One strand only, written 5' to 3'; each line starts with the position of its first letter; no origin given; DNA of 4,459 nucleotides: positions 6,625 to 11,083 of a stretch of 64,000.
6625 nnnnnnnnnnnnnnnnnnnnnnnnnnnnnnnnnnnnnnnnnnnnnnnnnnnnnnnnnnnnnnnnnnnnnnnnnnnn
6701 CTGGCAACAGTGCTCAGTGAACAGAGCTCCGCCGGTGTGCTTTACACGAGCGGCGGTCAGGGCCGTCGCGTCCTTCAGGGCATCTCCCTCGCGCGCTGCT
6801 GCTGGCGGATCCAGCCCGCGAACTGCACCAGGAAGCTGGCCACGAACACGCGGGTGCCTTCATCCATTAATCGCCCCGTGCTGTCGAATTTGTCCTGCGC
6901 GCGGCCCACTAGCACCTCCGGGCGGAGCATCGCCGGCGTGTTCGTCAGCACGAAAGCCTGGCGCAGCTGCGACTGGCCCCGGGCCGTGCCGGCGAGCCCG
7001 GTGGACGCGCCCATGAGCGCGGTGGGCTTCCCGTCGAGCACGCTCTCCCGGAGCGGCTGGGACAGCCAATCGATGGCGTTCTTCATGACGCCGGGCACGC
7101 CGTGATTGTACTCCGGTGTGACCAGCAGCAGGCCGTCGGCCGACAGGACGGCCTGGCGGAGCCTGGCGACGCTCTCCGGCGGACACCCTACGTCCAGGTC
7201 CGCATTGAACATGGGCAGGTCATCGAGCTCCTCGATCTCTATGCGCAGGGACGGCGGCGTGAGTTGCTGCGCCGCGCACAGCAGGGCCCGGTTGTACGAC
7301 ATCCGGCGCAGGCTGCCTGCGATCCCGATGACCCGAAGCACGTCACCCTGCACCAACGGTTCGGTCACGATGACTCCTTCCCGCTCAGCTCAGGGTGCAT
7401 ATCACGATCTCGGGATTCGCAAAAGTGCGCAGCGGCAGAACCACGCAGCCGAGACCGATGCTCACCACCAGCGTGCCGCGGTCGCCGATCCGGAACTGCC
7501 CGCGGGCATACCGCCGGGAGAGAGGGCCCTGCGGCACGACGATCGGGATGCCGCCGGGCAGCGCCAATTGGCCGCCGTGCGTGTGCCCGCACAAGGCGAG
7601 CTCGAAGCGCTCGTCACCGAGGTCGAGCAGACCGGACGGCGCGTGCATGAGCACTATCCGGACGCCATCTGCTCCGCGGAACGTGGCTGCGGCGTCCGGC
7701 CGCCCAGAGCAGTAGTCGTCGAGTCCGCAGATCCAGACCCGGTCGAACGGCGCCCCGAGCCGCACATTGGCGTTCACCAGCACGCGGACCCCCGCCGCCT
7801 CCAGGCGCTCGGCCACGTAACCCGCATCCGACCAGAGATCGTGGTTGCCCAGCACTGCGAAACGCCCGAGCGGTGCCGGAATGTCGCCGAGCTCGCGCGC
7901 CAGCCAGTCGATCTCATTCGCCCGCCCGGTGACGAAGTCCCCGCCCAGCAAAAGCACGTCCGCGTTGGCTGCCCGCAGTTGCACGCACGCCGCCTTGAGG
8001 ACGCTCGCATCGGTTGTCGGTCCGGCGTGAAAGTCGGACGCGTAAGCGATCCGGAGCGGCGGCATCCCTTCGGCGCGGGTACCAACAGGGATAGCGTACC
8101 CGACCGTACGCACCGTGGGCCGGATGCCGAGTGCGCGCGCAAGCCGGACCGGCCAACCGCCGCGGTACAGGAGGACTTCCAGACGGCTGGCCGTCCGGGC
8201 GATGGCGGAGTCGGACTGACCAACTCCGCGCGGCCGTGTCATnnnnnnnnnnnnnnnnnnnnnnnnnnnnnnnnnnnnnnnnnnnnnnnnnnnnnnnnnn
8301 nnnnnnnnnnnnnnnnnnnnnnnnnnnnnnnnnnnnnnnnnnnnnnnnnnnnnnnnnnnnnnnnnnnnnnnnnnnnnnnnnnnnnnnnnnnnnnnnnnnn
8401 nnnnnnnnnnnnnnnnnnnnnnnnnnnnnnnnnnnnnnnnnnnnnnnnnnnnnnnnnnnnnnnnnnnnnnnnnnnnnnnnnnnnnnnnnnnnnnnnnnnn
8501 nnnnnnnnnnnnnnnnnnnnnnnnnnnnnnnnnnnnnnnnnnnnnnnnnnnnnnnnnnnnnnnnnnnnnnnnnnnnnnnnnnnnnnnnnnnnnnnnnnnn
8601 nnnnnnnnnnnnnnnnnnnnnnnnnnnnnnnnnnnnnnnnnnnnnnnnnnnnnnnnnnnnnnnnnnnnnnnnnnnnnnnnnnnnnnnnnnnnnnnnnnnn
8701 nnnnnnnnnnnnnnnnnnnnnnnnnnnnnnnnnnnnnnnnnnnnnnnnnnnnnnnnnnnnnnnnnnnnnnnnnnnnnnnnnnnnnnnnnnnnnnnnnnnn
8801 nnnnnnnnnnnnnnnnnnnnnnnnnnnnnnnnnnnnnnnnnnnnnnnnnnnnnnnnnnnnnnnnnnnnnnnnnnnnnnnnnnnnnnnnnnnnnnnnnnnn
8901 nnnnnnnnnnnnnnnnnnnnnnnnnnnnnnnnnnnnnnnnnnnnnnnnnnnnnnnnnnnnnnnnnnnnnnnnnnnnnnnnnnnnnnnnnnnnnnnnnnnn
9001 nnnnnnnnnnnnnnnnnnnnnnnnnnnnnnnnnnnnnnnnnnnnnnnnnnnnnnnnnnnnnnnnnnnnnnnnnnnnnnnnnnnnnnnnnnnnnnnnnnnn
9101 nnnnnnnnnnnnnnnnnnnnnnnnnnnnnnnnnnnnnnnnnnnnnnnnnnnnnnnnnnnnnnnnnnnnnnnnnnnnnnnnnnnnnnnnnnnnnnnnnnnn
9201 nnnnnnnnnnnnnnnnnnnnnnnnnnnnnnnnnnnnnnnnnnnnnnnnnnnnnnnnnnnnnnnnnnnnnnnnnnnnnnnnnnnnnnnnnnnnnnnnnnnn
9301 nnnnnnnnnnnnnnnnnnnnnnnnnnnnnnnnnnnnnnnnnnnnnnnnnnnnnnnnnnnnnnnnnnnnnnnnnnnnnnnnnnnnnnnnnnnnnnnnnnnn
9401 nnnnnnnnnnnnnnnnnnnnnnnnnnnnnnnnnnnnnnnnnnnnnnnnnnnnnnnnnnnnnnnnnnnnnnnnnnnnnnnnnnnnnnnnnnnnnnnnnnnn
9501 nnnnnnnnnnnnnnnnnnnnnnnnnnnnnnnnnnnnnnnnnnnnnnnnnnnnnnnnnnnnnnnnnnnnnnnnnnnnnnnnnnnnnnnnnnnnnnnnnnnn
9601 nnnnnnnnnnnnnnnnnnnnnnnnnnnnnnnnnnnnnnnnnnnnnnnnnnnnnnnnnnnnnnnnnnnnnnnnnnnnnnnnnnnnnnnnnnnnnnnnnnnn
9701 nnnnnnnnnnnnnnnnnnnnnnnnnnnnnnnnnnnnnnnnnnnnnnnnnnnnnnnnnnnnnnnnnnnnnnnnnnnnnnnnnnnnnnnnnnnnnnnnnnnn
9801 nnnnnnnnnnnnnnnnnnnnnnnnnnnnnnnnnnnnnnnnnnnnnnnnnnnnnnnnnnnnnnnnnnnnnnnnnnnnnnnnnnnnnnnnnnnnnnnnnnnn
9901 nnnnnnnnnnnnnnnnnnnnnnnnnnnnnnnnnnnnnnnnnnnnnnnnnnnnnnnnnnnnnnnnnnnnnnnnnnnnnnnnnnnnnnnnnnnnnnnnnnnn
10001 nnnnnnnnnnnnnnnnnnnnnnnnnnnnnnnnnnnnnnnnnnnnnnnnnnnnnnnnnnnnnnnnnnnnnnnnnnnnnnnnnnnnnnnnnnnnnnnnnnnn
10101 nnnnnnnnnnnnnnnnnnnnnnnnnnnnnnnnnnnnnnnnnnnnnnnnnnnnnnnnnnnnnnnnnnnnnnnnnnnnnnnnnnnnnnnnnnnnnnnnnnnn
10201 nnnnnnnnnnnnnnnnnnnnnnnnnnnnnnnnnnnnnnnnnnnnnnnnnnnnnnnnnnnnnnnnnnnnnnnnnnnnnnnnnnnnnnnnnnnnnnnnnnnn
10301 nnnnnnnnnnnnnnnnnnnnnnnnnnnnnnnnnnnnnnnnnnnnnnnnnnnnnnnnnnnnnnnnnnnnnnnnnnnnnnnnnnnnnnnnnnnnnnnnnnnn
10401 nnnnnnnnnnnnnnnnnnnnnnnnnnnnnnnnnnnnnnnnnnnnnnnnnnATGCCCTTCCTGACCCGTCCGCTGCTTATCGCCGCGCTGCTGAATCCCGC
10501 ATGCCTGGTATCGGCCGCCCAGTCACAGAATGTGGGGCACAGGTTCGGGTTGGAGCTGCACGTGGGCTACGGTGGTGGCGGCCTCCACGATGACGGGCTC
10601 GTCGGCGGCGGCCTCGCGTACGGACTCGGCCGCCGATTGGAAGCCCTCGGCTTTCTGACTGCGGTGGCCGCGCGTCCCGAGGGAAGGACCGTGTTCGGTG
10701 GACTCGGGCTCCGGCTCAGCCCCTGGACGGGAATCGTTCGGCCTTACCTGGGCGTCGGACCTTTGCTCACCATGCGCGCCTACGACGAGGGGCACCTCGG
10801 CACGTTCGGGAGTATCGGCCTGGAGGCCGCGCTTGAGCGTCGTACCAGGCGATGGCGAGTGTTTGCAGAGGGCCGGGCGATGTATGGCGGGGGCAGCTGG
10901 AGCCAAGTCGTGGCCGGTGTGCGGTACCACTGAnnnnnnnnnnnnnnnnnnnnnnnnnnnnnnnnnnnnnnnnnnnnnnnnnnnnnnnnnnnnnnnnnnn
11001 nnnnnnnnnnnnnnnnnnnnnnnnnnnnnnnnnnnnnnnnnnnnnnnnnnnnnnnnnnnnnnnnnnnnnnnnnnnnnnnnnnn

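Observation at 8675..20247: Nine-gene operon that looks like an undescribed Arn-like route for periplasmic glycosylation from a lipid-linked sugar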

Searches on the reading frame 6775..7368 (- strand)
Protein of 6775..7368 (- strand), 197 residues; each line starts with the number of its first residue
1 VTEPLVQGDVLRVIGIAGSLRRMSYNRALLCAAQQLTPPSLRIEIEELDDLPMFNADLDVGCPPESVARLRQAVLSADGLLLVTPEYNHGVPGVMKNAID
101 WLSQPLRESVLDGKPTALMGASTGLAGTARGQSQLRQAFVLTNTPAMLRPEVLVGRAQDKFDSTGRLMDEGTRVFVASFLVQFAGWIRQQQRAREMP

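Call 31: search_protein_families(library=ncbifam, proteins=[window:6775-7368:-], max_evalue=0.00001)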
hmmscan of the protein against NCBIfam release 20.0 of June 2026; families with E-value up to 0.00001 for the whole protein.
window:6775-7368:- (197 aa): 2 families
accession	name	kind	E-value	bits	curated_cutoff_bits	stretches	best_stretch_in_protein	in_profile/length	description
TIGR02690.1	resist_ArsH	equivalog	7e-08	31.8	292.25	1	12-170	28-183/219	arsenical resistance protein ArsH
TIGR03567.1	FMN_reduc_SsuE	equivalog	2e-06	27.8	164.05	1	12-104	1-93/171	NADPH-dependent FMN reductase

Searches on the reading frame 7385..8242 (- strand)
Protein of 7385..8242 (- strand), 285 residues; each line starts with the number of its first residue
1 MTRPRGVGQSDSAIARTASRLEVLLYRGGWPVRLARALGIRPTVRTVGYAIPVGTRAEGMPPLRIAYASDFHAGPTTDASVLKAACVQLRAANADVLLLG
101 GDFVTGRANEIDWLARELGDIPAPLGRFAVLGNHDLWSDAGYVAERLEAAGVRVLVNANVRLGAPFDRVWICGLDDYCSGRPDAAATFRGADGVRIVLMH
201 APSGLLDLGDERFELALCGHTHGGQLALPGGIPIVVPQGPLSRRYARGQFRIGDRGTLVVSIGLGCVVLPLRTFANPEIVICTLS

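Call 31: search_protein_families(library=ncbifam, proteins=[window:7385-8242:-], max_evalue=0.00001)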
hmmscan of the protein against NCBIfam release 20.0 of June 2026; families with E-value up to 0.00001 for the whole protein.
window:7385-8242:- (285 aa): 2 families
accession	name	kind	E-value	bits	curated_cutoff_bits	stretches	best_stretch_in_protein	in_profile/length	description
NF008460.0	PRK11340.1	equivalog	1.8e-26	93.2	188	1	61-284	48-270/271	phosphodiesterase YaeI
NF033458.1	lipid_A_LpxG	equivalog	5.3e-21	75.3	350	2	147-284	178-318/321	UDP-2,3-diacylglucosamine diphosphatase LpxG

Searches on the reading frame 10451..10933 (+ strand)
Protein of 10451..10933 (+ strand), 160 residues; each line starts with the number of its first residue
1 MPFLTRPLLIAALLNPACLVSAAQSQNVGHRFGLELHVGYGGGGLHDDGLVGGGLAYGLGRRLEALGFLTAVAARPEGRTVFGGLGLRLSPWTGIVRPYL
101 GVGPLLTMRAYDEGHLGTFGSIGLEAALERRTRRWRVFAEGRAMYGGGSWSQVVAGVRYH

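Call 4: search_protein_families(library=pfam, proteins=[window:10451-10933:+], max_evalue=0.01)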
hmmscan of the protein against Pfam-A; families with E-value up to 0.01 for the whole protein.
window:10451-10933:+ (160 aa): 0 families

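Call 5: search_protein_families(library=ncbifam, proteins=[window:10451-10933:+], max_evalue=0.001)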
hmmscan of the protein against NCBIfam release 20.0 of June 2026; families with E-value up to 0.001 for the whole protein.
window:10451-10933:+ (160 aa): 0 families

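Call 50: search_protein_representatives(protein=window:10451-10933:+)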
Query: 160 residues. Proteins with E-value up to 0.001 (for the whole library): 9; up to 1e-10: 8; up to 1e-30: 2. The best 9 are listed.
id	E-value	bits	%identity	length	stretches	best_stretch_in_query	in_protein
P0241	3.7e-41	157.4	57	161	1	18-158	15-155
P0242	4.3e-41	157.2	54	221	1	12-158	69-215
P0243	6.0e-25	104.7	58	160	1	25-138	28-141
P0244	2.6e-23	99.3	50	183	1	33-158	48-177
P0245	6.2e-15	72.1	54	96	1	6-85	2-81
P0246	1.2e-14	71.1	49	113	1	5-99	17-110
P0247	3.9e-13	66.2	33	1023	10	8-47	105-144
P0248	5.0e-13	65.9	55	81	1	81-158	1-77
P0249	5.4e-10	56.0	43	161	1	21-158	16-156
